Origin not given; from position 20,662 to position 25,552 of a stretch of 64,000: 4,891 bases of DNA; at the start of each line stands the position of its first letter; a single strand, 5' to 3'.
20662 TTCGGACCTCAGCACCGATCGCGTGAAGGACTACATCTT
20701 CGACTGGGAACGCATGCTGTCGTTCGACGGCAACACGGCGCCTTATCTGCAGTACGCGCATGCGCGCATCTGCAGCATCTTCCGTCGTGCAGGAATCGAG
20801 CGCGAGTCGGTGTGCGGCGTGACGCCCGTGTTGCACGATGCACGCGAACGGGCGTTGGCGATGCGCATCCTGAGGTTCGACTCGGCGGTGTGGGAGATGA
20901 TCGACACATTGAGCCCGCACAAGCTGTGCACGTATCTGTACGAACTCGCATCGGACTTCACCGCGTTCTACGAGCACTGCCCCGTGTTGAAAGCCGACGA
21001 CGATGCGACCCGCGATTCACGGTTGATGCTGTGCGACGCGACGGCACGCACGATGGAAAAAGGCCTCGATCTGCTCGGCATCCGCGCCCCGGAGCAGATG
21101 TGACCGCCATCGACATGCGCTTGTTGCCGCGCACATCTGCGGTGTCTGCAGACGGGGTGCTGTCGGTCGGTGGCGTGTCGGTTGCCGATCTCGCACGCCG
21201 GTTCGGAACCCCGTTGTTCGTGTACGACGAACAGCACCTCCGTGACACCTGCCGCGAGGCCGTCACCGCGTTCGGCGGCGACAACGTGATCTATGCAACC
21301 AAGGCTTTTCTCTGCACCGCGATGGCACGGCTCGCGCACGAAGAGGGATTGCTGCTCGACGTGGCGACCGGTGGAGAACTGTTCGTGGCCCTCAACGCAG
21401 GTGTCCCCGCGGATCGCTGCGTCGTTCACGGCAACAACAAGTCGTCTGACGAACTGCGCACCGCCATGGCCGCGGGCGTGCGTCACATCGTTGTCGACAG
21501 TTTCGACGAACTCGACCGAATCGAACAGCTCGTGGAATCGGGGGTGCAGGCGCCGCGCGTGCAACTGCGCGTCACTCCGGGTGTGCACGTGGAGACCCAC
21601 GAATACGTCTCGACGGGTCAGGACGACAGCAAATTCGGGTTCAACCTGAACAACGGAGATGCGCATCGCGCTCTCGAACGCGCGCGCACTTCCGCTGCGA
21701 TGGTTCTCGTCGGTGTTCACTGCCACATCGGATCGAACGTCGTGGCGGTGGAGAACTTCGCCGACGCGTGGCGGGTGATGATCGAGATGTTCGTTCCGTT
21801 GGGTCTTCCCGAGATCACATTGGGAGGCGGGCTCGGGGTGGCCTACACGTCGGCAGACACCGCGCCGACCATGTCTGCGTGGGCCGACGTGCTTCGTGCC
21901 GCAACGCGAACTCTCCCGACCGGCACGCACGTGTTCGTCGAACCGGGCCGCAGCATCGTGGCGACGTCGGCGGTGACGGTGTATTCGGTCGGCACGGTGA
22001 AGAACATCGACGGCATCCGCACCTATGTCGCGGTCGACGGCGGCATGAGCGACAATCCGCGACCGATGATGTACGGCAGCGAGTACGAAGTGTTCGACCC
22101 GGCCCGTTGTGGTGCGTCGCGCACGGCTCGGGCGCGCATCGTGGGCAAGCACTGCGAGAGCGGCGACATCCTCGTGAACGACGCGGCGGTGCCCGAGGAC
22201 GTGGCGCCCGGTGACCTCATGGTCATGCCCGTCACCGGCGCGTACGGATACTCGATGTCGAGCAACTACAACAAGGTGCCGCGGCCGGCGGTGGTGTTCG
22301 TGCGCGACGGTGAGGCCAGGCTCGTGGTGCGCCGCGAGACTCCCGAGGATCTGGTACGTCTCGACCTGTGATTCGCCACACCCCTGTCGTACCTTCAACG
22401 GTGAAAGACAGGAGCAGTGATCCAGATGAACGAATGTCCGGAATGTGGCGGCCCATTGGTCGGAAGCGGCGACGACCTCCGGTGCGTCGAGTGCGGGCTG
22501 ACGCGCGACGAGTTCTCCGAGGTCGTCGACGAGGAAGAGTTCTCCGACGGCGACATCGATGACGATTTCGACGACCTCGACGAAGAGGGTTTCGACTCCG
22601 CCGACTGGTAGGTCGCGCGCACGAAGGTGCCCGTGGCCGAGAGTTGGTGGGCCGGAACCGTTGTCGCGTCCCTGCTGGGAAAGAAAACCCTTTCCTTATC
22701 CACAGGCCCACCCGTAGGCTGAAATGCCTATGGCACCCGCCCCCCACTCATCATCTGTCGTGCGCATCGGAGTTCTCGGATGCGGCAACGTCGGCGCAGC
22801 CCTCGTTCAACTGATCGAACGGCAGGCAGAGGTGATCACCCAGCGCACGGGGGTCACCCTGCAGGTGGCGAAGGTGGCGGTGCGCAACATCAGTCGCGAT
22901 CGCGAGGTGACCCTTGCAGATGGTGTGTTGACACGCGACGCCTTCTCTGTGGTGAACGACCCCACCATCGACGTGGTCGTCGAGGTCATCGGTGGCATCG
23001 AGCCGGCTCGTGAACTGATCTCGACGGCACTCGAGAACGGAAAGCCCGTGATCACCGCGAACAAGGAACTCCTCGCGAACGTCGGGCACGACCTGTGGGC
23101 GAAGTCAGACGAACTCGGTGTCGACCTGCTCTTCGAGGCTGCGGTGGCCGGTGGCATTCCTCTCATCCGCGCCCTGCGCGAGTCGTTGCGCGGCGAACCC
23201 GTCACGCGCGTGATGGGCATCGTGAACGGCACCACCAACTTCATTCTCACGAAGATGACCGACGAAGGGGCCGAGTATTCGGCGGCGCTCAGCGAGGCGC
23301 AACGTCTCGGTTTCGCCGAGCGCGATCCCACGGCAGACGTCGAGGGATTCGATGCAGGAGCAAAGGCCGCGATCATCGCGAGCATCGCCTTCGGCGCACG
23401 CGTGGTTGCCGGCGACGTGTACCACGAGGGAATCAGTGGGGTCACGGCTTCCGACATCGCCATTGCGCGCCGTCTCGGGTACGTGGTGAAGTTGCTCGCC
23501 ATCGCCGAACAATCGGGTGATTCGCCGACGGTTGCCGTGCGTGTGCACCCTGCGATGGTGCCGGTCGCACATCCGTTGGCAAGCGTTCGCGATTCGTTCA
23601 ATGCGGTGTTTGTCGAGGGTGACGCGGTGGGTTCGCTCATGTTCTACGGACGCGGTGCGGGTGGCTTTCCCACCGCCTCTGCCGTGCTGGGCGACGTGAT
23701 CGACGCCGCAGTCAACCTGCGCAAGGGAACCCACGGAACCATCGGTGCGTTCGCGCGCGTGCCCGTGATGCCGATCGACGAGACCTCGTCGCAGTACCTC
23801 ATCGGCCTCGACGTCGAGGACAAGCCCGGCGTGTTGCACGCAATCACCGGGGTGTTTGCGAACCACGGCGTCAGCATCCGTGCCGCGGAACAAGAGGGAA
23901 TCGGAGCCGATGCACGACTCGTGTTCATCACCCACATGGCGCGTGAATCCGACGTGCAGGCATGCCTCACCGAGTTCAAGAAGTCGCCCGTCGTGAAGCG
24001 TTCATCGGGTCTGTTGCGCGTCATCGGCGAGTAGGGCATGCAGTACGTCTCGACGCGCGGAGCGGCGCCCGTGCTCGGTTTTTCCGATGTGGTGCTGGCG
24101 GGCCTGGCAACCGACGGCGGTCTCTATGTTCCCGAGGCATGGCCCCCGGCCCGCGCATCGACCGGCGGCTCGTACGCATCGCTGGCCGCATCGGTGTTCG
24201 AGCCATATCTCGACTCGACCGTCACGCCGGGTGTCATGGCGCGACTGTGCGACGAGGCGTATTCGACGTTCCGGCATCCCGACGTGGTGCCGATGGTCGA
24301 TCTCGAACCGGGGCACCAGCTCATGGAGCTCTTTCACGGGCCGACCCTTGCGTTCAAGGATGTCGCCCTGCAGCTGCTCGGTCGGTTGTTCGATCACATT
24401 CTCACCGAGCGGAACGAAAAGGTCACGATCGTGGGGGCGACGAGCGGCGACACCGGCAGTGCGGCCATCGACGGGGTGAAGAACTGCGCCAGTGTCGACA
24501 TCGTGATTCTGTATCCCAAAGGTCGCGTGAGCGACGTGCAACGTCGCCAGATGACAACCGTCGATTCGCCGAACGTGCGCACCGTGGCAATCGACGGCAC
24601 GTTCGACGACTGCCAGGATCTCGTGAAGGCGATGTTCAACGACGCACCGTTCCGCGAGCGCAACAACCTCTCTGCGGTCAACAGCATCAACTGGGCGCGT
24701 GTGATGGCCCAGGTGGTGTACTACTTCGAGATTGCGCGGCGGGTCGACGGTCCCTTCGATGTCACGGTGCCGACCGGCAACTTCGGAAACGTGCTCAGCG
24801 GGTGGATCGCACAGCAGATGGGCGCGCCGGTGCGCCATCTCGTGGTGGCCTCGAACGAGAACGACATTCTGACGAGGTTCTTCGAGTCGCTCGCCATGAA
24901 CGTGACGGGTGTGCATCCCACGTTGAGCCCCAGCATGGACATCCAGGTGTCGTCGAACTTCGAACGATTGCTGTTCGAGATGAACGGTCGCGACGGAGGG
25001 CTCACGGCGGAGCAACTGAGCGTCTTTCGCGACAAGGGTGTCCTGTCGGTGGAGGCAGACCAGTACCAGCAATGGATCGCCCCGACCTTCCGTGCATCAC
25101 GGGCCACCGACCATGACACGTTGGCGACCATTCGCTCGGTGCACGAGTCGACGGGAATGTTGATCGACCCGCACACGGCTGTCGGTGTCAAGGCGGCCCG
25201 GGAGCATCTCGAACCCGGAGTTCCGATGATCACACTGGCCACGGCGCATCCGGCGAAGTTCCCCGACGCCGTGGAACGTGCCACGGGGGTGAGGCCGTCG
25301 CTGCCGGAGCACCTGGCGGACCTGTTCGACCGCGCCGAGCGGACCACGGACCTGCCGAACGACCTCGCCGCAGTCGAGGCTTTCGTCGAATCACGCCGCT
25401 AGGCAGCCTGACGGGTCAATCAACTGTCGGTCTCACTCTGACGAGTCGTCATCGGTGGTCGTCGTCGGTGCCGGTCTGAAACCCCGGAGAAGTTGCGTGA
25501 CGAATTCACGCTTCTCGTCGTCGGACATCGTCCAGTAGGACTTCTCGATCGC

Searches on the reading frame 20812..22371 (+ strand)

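Call 85: search_protein_families(library=pfam, proteins=[window:20812-22371:+], max_evalue=0.001)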
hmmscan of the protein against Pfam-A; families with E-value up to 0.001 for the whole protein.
window:20812-22371:+ (519 aa): 2 families
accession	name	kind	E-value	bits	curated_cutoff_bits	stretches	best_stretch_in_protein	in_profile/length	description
PF02784.22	Orn_Arg_deC_N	-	1.4e-50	172.4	23.4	1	142-384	3-247/247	Pyridoxal-dependent decarboxylase, pyridoxal binding domain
PF00278.28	Orn_DAP_Arg_deC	-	3.8e-15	56.4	23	1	139-476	5-95/95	Pyridoxal-dependent decarboxylase, C-terminal sheet domain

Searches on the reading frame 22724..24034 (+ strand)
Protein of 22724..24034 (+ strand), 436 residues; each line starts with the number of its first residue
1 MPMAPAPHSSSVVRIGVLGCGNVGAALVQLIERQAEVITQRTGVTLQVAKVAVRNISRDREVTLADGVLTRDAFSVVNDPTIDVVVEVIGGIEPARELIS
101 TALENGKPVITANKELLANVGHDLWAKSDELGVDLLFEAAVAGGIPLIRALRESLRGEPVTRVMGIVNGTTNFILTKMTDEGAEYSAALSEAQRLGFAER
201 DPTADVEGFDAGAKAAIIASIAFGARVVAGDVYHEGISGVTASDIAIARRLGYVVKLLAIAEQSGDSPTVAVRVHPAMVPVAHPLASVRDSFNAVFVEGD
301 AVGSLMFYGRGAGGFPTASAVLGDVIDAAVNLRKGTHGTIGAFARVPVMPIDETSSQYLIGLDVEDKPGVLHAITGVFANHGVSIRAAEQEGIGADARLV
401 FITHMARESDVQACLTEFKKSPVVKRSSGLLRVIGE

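Call 85: search_protein_families(library=pfam, proteins=[window:22724-24034:+], max_evalue=0.001)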
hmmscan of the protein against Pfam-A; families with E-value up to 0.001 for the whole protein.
window:22724-24034:+ (436 aa): 4 families
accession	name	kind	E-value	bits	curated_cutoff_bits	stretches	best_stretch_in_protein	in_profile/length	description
PF00742.24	Homoserine_dh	-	8.2e-65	218.3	22.9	1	146-326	1-173/173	Homoserine dehydrogenase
PF03447.22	NAD_binding_3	-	5.7e-23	82.3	24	1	19-138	1-116/116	Homoserine dehydrogenase, NAD binding domain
PF01842.31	ACT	-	8.3e-13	48.3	27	1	359-420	2-63/66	ACT domain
PF22629.2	ACT_AHAS_ss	-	9.5e-06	26.1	27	1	362-390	3-31/67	AHAS small subunit-like ACT domain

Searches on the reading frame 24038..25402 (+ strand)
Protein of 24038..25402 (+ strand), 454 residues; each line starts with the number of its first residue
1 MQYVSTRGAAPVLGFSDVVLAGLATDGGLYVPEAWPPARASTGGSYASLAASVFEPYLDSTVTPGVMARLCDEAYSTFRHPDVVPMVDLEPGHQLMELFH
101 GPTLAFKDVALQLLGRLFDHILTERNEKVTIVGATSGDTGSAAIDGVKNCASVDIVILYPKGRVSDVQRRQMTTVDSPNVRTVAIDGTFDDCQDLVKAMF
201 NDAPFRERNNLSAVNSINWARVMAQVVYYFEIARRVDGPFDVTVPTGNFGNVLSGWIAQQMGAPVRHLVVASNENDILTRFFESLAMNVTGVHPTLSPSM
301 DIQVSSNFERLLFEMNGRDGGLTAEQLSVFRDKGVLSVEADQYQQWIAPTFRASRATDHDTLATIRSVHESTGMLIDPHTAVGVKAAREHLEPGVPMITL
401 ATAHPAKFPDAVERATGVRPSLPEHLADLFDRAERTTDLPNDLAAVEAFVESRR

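Call 5: search_protein_families(library=pfam, proteins=[window:24038-25402:+], max_evalue=0.01)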
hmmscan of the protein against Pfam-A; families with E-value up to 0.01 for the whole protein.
window:24038-25402:+ (454 aa): 3 families
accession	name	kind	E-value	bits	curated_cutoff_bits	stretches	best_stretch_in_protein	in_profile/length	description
PF00291.31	PALP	-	4.7e-19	69.3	35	1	97-315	29-233/295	Pyridoxal-phosphate dependent enzyme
PF14821.11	Thr_synth_N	-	1.2e-18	67.4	25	1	2-75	1-79/79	Threonine synthase N terminus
PF24857.1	THR4_C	-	1.6e-12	47.8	27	1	380-451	1-84/85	Threonine synthase, C-terminal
